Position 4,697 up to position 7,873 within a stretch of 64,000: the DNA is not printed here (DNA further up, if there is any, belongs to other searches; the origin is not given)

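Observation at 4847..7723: A giant secreted protein has a Cys-rich ectodomain, a (GDGG)8 tract and a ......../Met/Gln-rich tail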

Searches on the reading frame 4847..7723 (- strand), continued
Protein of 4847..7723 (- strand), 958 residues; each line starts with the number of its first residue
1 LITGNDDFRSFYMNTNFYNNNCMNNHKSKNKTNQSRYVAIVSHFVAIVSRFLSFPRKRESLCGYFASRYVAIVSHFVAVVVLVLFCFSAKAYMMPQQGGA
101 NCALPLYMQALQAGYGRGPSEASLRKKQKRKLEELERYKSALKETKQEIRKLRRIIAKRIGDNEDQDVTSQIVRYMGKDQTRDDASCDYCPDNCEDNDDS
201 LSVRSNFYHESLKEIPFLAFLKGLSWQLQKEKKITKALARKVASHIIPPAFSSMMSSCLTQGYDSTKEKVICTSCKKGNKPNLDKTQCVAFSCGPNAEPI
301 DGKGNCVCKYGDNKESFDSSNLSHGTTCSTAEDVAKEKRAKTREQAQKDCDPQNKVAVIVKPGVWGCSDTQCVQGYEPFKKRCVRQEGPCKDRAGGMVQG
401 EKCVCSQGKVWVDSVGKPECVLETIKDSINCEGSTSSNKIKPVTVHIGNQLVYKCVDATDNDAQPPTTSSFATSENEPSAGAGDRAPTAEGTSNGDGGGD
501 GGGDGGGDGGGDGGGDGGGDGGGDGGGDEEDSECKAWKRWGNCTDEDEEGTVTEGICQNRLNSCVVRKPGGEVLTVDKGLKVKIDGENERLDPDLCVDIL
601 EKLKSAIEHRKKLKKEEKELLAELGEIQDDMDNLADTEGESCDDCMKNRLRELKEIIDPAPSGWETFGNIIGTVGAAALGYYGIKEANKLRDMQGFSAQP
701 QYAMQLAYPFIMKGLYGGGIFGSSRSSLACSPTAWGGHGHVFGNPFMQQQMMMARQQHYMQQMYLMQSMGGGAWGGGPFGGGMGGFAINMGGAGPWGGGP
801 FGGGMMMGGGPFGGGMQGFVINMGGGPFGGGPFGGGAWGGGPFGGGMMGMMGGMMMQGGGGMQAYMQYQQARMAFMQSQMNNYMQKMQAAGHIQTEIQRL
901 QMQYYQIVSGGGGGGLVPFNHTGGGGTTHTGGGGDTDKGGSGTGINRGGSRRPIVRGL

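Call 74: search_protein_families(library=ncbifam, proteins=[L007:6087-7478:-, L007:4889-6046:-, L009:5962-7890:-, L009:4845-5960:-, L006:2239-3552:-, L006:1125-2246:-, L007:7887-9587:+, L005:6606-7367:-], max_evalue=0.00001)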
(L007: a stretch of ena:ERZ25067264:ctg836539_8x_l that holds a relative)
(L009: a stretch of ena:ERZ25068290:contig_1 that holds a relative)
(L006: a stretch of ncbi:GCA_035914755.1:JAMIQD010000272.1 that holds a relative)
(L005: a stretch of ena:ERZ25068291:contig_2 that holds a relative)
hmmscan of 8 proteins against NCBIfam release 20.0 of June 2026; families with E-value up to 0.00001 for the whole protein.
L007:6087-7478:- (463 aa): 5 families
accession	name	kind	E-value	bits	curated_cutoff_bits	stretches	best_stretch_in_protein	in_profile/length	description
TIGR02515.1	IV_pilus_PilQ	subfamily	7e-12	45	284.35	1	292-452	264-427/428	type IV pilus secretin PilQ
TIGR02517.1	type_II_gspD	equivalog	5e-11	41.8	351.35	1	281-456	408-594/600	type II secretion system secretin GspD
NF007851.2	PRK10560.1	exception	1.4e-06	27.4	598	1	292-454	247-411/412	DNA uptake porin HofQ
NF010083.0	PRK13568.1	equivalog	3.9e-06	25.9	554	1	293-453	256-418/419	DNA uptake porin HofQ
TIGR02519.1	pilus_MshL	equivalog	5.3e-06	25.7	250.2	0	368-452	205-290/290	pilus (MSHA type) biogenesis protein MshL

L007:4889-6046:- (385 aa): 17 families
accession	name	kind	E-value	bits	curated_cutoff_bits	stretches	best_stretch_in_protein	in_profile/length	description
TIGR03819.1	heli_sec_ATPase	hypoth_equivalog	4e-57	193.9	373.15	1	52-355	36-337/340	TadA family conjugal transfer-associated ATPase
TIGR02788.1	VirB11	equivalog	2.9e-46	157.9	249.95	1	185-356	136-306/308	P-type DNA transfer ATPase VirB11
TIGR02782.1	TrbB_P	equivalog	4.7e-43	147.6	304.55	1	74-365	17-299/303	P-type conjugative transfer ATPase TrbB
NF010469.0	PRK13894.1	subfamily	1.5e-35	123.1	508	1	74-366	30-314/320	conjugal transfer ATPase TrbB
NF010475.0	PRK13900.1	equivalog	1.6e-35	122.8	389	1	183-348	150-313/333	type IV secretion system ATPase VirB11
NF058587.1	archaellum_moto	equivalog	2.4e-35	122.3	550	1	15-314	99-393/527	archaellum flagellar ATPase motor FlaI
NF010425.0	PRK13851.1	equivalog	1.2e-27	96.7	461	1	187-343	156-311/344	type IV secretion system protein VirB11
NF053672.1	bindosome_BasE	exception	1.1e-24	87.1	1000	1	142-373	218-439/512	bindosome assembly system ATPase subunit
NF010407.0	PRK13833.1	subfamily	7.3e-24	84.8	499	1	149-359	101-300/323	conjugal transfer protein TrbB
NF041000.1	ATPase_ComGA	equivalog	7.2e-17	61.2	300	1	177-317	111-245/267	competence type IV pilus ATPase ComGA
TIGR02538.1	type_IV_pilB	equivalog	2.4e-14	52.9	675.65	1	174-334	297-446/564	type IV-A pilus assembly ATPase PilB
TIGR01420.1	pilT_fam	subfamily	3.7e-14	52.7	319.1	1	185-314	114-239/343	PilT/PilU family type 4a pilus ATPase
NF007755.0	PRK10436.1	equivalog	1.4e-12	47.1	617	1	175-333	201-348/465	type II secretion system protein GspE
TIGR02533.1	type_II_gspE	equivalog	2.1e-12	46.5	630.25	1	171-315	221-357/486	type II secretion system ATPase GspE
NF053534.1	T4PilAsmATPsTfpB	equivalog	8.4e-12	44.3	850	1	188-317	330-452/584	type IV pilus assembly ATPase TfpB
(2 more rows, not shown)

L009:5962-7890:- (642 aa): 6 families
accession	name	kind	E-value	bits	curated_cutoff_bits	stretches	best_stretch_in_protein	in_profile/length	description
TIGR02517.1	type_II_gspD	equivalog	4.8e-14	51.7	351.35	1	359-544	400-591/600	type II secretion system secretin GspD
TIGR02515.1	IV_pilus_PilQ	subfamily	6e-14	51.9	284.35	1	378-544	263-428/428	type IV pilus secretin PilQ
TIGR02516.1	type_III_yscC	equivalog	5.2e-07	28.6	238.45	1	374-544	291-462/463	type III secretion system outer membrane ring subunit SctC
NF007851.2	PRK10560.1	exception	2.1e-06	26.8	598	0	387-545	255-411/412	DNA uptake porin HofQ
NF010083.0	PRK13568.1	equivalog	2.9e-06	26.3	554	1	384-544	260-418/419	DNA uptake porin HofQ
TIGR02519.1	pilus_MshL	equivalog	8.1e-06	25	250.2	0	381-543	112-290/290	pilus (MSHA type) biogenesis protein MshL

L009:4845-5960:- (371 aa): 16 families
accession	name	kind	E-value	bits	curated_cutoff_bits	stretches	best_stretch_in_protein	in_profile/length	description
TIGR03819.1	heli_sec_ATPase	hypoth_equivalog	3.7e-56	190.8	373.15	1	38-333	37-336/340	TadA family conjugal transfer-associated ATPase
TIGR02788.1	VirB11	equivalog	2.2e-49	168.2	249.95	1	167-336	135-307/308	P-type DNA transfer ATPase VirB11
TIGR02782.1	TrbB_P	equivalog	4e-49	167.5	304.55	1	56-345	14-300/303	P-type conjugative transfer ATPase TrbB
NF010469.0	PRK13894.1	subfamily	6.8e-37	127.5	508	1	137-349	110-318/320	conjugal transfer ATPase TrbB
NF010475.0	PRK13900.1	equivalog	8.7e-37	126.9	389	1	167-331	151-318/333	type IV secretion system ATPase VirB11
NF010407.0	PRK13833.1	subfamily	1.4e-32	113.4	499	1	58-351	24-313/323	conjugal transfer protein TrbB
NF058587.1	archaellum_moto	equivalog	9.2e-32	110.5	550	1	26-353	120-450/527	archaellum flagellar ATPase motor FlaI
NF010425.0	PRK13851.1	equivalog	2.9e-27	95.5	461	1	168-328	154-317/344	type IV secretion system protein VirB11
NF053672.1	bindosome_BasE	exception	4.3e-22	78.5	1000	1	125-298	218-393/512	bindosome assembly system ATPase subunit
NF041000.1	ATPase_ComGA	equivalog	1.7e-14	53.5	300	1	166-302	117-252/267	competence type IV pilus ATPase ComGA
TIGR01420.1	pilT_fam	subfamily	2.7e-10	40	319.1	1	135-294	88-240/343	PilT/PilU family type 4a pilus ATPase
NF053534.1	T4PilAsmATPsTfpB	equivalog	7.1e-09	34.6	850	1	178-295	338-451/584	type IV pilus assembly ATPase TfpB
NF007755.0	PRK10436.1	equivalog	1.6e-08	33.7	617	1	173-296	215-335/465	type II secretion system protein GspE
TIGR02538.1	type_IV_pilB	equivalog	7.7e-08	31.4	675.65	1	170-293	309-429/564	type IV-A pilus assembly ATPase PilB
TIGR02533.1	type_II_gspE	equivalog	1.6e-07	30.4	630.25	1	170-293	236-356/486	type II secretion system ATPase GspE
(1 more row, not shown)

L006:2239-3552:- (437 aa): 8 families
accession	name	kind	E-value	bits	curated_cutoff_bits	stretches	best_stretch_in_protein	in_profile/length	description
TIGR02517.1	type_II_gspD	equivalog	2e-32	112.4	351.35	1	247-422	407-594/600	type II secretion system secretin GspD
TIGR02515.1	IV_pilus_PilQ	subfamily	5.7e-25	88.2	284.35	1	261-418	265-427/428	type IV pilus secretin PilQ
TIGR02516.1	type_III_yscC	equivalog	4e-21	75.1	238.45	1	248-419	284-462/463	type III secretion system outer membrane ring subunit SctC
TIGR02519.1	pilus_MshL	equivalog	3.6e-18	65.6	250.2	1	313-418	190-290/290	pilus (MSHA type) biogenesis protein MshL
NF010083.0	PRK13568.1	equivalog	2e-16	59.8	554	1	262-419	257-418/419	DNA uptake porin HofQ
NF007851.2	PRK10560.1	exception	1.8e-13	50.1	598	1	261-419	248-410/412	DNA uptake porin HofQ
NF011873.0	PRK15346.1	equivalog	1.9e-11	43.3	524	1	259-404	331-480/499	EscC/YscC/HrcC family type III secretion system outer membrane ring protein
NF042912.1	Amuc_1098_fam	equivalog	6.4e-08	31.1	750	1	352-420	730-798/805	Amuc_1098 family type IV pilus outer membrane protein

L006:1125-2246:- (373 aa): 21 families
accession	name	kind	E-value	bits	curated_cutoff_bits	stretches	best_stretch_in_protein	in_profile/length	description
TIGR03819.1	heli_sec_ATPase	hypoth_equivalog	6.1e-58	196.6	373.15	1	52-351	40-338/340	TadA family conjugal transfer-associated ATPase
TIGR02788.1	VirB11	equivalog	2e-47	161.7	249.95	1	181-347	136-302/308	P-type DNA transfer ATPase VirB11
TIGR02782.1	TrbB_P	equivalog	2.9e-47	161.4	304.55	1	68-359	15-298/303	P-type conjugative transfer ATPase TrbB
NF010475.0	PRK13900.1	equivalog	1.3e-39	136.2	389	1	177-353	148-324/333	type IV secretion system ATPase VirB11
NF010469.0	PRK13894.1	subfamily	2.9e-39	135.3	508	1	169-364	129-317/320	conjugal transfer ATPase TrbB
NF010407.0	PRK13833.1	subfamily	2e-30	106.3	499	1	154-361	109-307/323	conjugal transfer protein TrbB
NF058587.1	archaellum_moto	equivalog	1.6e-28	99.8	550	1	39-307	122-392/527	archaellum flagellar ATPase motor FlaI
NF010425.0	PRK13851.1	equivalog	3.9e-26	91.7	461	1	177-330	149-301/344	type IV secretion system protein VirB11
NF053672.1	bindosome_BasE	exception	9.7e-24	84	1000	1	187-322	267-399/512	bindosome assembly system ATPase subunit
NF041000.1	ATPase_ComGA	equivalog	1.1e-17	63.9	300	1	171-311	109-245/267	competence type IV pilus ATPase ComGA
TIGR02525.1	plasmid_TraJ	equivalog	1.7e-13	50.3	368.3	1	184-347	144-306/372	plasmid transfer ATPase TraJ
TIGR01420.1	pilT_fam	subfamily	3.4e-13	49.6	319.1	1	130-308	73-239/343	PilT/PilU family type 4a pilus ATPase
NF007755.0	PRK10436.1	equivalog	2.5e-12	46.2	617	1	180-328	209-349/465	type II secretion system protein GspE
TIGR02533.1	type_II_gspE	equivalog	1.3e-11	43.9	630.25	1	176-315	229-360/486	type II secretion system ATPase GspE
TIGR02538.1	type_IV_pilB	equivalog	1.4e-10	40.4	675.65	1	179-320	305-438/564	type IV-A pilus assembly ATPase PilB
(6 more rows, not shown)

L007:7887-9587:+ (566 aa): 0 families

L005:6606-7367:- (253 aa): 0 families
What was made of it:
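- The neighbouring ATPase is cytoplasmic (call 74).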

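Call 79: find_encoding_contigs(protein=P0019, flank=10000, max_places=1)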
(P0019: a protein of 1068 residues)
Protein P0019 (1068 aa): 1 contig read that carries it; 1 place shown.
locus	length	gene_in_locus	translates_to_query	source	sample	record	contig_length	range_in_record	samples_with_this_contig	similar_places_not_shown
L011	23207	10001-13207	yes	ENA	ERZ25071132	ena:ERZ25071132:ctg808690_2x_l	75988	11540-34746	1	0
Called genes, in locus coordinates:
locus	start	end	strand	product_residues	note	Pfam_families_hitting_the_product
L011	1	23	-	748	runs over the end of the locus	PF00158:Sigma54_activat (faint), PF23569:NBD_SMAX1 (weak), PF00004:AAA, PF17871:AAA_lid_9, PF00004:AAA, PF07724:AAA_2, PF07728:AAA_5, PF10431:ClpB_D2-small, +4 more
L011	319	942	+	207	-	-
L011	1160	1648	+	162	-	-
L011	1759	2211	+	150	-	-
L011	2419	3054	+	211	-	-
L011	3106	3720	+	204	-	-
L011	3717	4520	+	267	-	PF01479:S4 (weak), PF00849:PseudoU_synth_2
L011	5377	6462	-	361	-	-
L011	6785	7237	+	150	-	-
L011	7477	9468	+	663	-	-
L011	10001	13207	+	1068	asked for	-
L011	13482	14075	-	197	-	PF08712:Nfu_N, PF01106:NifU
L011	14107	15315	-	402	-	PF00155:Aminotran_1_2, PF00266:Aminotran_5, PF01053:Cys_Met_Meta_PP (weak)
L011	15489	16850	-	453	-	PF19295:SufBD_N, PF01458:SUFBD_core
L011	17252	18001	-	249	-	PF02463:SMC_N (faint), PF00005:ABC_tran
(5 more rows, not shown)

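Call 80: find_encoding_contigs(protein=P0072, flank=10000, max_places=1)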
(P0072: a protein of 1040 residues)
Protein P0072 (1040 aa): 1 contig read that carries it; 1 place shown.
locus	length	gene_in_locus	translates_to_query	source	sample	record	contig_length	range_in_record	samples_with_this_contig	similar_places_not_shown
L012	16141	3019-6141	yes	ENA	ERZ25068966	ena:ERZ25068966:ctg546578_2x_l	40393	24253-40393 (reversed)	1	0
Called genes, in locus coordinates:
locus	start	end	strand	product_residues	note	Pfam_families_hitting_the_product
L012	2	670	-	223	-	?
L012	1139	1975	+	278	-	PF13592:HTH_33, PF13358:DDE_3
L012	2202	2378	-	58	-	-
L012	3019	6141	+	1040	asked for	-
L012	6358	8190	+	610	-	-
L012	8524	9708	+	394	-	PF00329:Complex1_30kDa, PF00346:Complex1_49kDa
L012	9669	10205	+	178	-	PF00346:Complex1_49kDa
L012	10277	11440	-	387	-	PF01844:HNH (weak)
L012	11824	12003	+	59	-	-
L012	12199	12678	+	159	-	PF04343:DUF488 (weak)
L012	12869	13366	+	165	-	PF01257:2Fe-2S_thioredx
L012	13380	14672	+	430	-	PF01512:Complex1_51K, PF10531:SLBB (weak), PF22461:SLBB_2, PF10589:NADH_4Fe-4S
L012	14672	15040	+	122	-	PF13510:Fer2_4, PF00111:Fer2 (faint), PF10588:NADH-G_4Fe-4S_3 (weak)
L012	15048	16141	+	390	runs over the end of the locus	PF22117:Fer4_Nqo3, PF04879:Molybdop_Fe4S4 (weak), PF22151:Fer4_NDSU1 (weak)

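Call 81: find_encoding_contigs(protein=P0068, flank=10000, max_places=1)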
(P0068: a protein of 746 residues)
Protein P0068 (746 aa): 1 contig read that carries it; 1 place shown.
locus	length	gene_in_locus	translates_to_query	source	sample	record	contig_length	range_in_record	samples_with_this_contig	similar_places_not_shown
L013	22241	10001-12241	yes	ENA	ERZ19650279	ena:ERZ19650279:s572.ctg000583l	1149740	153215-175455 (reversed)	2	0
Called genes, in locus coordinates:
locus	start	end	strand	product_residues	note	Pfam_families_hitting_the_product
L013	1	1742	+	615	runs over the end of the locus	PF01541:GIY-YIG, PF27096:UvrC_M, PF02151:UVR (weak), PF22920:UvrC_RNaseH, PF08459:UvrC_RNaseH_dom, PF12826:HHH_2 (weak), PF14520:HHH_5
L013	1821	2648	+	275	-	-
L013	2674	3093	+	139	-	-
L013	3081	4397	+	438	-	PF25145:NfeD1b_N, PF24961:NfeD_membrane, PF01957:NfeD (weak)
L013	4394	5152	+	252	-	PF01145:Band_7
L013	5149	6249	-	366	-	PF00437:T2SSE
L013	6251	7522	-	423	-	PF00263:Secretin (weak)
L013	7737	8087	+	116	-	-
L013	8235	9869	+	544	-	-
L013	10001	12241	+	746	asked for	-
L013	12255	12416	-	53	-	-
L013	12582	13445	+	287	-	PF00763:THF_DHG_CYH, PF02882:THF_DHG_CYH_C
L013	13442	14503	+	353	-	PF01571:GCV_T, PF08669:GCV_T_C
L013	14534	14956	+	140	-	PF01597:GCV_H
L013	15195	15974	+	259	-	PF12796:Ank_2 (weak), PF13637:Ank_4 (weak), PF12796:Ank_2 (weak), PF00023:Ank (weak), PF13857:Ank_5 (weak), PF12796:Ank_2, PF13637:Ank_4, PF13857:Ank_5, +1 more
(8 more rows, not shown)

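Call 83: search_solved_structures(query=A5, max_evalue=1)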
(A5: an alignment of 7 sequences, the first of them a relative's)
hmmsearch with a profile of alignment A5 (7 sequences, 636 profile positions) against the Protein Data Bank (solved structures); distinct sequences matched with E-value up to 1: 7.
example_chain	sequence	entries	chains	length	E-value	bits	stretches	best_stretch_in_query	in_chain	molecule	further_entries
1zvq_A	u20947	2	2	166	0.45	12.6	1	22-81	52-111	Transforming protein p21/H-Ras-1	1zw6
3v4f_A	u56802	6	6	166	0.45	12.5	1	22-81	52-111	GTPase HRas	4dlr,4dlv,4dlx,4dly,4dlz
1nvv_Q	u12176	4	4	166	0.69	11.9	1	22-81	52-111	Transforming protein p21/H-RAS-1 | GTPase HRas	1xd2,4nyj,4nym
4nyi_Q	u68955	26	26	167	0.7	11.9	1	22-81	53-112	GTPase HRas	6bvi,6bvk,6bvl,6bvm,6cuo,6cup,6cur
3i3s_R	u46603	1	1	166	0.87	11.6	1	22-81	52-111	GTPase HRas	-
5wdp_A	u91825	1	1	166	0.87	11.6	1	23-81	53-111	GTPase HRas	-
5wdq_A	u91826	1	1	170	0.92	11.5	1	23-81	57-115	GTPase HRas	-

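Call 84: search_protein_families(library=pfam, alignment_id=A5, max_evalue=0.1)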
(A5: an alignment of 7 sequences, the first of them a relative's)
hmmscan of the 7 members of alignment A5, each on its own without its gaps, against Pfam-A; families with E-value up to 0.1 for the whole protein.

A. member 1, L007:7887-9587:+ (566 aa): 1 family
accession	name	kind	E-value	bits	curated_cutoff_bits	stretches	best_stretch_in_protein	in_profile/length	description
PF00062.25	Lys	-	0.022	15.4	27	0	244-315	9-79/123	C-type lysozyme/alpha-lactalbumin family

B. families by the number of members that match (of 7 scanned): 6 families
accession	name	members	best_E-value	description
PF13646.12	HEAT_2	1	2.2e-09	HEAT repeats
PF00062.25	Lys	1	0.022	C-type lysozyme/alpha-lactalbumin family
PF16454.10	PI3K_P85_iSH2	1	0.041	Phosphatidylinositol 3-kinase regulatory subunit P85 inter-SH2 domain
PF10018.14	Med4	1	0.049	Vitamin-D-receptor interacting Mediator subunit 4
PF04659.18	Arch_fla_DE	1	0.078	Archaeal flagella protein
PF16326.10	ABC_tran_CTD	1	0.087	ABC transporter C-terminal domain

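Call 95: search_protein_families(library=phrogs, proteins=[window:4847-7516:-], max_evalue=0.001)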
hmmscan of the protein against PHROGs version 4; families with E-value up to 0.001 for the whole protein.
window:4847-7516:- (889 aa): 0 families
